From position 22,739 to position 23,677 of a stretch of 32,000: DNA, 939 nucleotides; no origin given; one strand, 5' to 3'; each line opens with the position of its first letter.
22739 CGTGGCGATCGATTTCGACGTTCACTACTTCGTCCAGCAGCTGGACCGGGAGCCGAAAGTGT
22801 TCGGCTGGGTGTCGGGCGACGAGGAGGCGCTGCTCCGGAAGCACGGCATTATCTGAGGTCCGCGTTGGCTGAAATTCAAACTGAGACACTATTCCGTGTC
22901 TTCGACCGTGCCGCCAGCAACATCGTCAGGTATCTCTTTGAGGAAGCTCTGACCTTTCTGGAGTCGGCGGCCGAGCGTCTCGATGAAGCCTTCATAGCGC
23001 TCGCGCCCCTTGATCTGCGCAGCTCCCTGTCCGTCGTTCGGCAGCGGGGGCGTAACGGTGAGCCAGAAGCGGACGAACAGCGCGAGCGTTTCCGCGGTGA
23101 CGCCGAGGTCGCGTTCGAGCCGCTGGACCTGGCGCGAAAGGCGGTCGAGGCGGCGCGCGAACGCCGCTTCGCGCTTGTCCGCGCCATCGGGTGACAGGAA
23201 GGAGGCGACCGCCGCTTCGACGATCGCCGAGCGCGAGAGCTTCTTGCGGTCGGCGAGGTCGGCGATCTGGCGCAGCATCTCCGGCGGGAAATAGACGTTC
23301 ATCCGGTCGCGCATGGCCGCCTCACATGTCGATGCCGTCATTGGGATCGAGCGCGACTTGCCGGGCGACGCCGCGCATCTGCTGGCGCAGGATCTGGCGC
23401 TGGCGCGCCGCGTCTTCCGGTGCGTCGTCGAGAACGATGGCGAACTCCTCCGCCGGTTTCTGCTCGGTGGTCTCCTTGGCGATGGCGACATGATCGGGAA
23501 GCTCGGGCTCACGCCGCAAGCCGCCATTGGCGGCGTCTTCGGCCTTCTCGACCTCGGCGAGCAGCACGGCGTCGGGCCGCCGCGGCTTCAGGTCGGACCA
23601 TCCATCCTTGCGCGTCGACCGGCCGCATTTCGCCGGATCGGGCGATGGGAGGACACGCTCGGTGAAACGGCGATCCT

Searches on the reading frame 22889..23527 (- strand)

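Call 26: search_protein_families(library=pfam, proteins=[window:22889-23527:-], max_evalue=0.001)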
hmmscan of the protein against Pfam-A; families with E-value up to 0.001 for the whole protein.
window:22889-23527:- (212 aa): 1 family
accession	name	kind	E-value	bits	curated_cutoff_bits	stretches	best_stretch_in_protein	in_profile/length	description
PF01402.27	RHH_1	-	0.00087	19.6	20.5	0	77-110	3-36/39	Ribbon-helix-helix protein, copG family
